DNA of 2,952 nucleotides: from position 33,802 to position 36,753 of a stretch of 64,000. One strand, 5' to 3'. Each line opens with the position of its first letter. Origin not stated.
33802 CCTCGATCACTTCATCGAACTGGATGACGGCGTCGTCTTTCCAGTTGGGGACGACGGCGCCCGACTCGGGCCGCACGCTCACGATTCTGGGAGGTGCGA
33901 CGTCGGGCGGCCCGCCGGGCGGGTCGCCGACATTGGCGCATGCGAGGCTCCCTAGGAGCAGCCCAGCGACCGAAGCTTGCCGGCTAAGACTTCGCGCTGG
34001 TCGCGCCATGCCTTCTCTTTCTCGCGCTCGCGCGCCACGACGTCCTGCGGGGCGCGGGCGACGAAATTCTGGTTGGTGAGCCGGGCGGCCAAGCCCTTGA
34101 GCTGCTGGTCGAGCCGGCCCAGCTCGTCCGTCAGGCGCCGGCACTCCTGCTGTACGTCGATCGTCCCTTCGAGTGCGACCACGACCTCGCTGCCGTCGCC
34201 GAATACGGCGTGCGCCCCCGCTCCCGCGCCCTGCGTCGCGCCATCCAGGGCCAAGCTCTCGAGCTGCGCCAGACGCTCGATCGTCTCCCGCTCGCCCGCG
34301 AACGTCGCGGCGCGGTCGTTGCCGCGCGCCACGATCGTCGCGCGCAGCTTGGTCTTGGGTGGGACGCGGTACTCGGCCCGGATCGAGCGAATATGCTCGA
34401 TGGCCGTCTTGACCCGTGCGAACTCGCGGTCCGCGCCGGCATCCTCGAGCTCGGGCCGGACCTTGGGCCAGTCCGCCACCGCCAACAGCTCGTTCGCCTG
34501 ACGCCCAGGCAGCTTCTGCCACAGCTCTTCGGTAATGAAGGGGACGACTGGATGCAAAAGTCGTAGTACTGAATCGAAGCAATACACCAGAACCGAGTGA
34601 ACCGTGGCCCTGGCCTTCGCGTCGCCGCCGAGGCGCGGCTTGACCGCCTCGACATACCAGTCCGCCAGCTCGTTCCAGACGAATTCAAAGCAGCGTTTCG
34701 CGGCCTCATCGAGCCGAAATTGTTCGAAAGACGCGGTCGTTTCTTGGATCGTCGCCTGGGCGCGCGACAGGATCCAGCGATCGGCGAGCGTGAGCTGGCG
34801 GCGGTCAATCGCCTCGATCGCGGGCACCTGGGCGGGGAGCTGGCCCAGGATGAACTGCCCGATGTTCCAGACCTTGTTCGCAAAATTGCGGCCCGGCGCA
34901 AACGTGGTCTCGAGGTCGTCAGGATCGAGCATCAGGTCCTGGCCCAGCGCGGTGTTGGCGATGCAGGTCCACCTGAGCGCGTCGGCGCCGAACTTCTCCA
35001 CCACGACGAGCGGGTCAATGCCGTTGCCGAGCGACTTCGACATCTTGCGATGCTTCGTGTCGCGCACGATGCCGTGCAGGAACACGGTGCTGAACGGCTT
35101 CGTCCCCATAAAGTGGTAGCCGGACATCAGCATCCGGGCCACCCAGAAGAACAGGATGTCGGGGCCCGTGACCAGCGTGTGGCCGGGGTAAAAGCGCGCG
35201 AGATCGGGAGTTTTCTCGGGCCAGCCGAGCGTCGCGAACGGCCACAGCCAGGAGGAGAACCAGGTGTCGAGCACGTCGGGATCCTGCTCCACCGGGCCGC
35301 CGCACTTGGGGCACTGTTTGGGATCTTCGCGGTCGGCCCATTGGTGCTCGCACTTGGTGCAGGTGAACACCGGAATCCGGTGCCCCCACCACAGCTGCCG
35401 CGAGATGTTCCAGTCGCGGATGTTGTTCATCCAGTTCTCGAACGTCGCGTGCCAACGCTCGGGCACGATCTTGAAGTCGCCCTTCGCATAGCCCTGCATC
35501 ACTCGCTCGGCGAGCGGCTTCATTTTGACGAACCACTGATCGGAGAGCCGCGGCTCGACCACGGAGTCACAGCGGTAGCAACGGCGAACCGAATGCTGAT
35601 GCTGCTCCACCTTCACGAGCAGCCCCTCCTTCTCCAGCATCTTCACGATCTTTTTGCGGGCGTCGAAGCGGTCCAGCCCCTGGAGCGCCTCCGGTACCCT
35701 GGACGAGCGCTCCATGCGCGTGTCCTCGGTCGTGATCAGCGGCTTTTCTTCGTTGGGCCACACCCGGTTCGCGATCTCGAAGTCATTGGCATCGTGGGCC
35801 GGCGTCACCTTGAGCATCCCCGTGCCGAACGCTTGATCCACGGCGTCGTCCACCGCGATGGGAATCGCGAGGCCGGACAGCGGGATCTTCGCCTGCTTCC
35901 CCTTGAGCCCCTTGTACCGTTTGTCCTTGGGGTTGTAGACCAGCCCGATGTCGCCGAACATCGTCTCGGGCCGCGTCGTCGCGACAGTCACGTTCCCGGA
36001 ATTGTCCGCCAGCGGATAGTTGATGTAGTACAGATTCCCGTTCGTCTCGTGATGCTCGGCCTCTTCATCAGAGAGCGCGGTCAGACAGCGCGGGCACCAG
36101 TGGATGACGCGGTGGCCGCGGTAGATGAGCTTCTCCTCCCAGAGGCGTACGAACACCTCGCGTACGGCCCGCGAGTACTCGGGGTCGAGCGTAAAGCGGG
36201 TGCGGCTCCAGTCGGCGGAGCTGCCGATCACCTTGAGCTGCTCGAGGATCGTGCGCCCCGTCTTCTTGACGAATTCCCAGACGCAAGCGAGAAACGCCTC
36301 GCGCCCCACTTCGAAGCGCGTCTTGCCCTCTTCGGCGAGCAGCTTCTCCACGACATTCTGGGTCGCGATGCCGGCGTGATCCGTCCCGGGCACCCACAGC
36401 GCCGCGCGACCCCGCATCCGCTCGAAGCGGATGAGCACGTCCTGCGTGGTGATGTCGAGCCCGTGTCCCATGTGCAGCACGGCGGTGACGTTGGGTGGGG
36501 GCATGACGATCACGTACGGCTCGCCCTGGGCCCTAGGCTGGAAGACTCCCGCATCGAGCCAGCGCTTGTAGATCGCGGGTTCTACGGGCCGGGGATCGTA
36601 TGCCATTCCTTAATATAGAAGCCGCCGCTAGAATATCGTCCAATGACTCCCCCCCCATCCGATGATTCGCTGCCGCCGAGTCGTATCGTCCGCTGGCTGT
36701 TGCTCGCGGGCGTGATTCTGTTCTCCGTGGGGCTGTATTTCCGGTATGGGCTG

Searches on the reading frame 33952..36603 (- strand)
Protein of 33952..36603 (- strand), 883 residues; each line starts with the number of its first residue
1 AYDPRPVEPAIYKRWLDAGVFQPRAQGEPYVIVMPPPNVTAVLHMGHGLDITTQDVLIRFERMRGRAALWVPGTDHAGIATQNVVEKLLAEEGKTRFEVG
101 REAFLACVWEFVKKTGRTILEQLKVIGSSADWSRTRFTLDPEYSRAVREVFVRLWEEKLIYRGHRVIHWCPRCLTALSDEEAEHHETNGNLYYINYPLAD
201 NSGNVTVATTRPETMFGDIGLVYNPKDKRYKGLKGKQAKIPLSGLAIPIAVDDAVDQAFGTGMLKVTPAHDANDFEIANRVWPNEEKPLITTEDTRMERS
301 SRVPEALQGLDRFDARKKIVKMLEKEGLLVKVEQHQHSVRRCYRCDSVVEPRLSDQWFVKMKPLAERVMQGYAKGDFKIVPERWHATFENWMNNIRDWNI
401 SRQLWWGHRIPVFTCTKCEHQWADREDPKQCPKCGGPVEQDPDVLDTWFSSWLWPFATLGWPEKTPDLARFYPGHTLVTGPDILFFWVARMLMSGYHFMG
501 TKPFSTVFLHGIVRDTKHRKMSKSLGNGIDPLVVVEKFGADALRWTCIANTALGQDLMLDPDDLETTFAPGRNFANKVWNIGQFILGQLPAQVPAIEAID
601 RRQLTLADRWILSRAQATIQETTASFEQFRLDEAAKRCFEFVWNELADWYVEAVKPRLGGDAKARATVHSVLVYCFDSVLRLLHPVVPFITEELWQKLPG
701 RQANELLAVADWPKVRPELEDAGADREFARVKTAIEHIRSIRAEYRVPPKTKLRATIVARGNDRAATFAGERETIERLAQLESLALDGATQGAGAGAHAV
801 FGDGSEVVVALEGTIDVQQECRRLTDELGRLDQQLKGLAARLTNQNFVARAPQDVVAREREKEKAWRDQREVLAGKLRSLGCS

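Call 57: search_protein_families(library=pfam, proteins=[window:33952-36603:-], max_evalue=0.001)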
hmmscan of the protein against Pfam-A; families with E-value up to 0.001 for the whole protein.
window:33952-36603:- (883 aa): 5 families
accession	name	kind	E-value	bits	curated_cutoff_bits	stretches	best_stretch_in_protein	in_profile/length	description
PF00133.28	tRNA-synt_1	-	5.3e-127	424.4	22.7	1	11-559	2-413/414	tRNA synthetases class I (I, L, M and V)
PF08264.19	Anticodon_1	-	5.1e-42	143.7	25.1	1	608-756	1-147/148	Anticodon-binding domain of tRNA ligase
PF09334.17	tRNA-synt_1g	-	4.3e-22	78.9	20.1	3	32-181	3-134/391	tRNA synthetases class I (M)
PF10458.14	Val_tRNA-synt_C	-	7.8e-17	61.8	25.9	1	816-880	1-65/66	Valyl tRNA synthetase tRNA binding arm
PF13603.12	tRNA-synt_1_2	-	3.5e-07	30.3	25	1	229-295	79-145/185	Leucyl-tRNA synthetase, editing domain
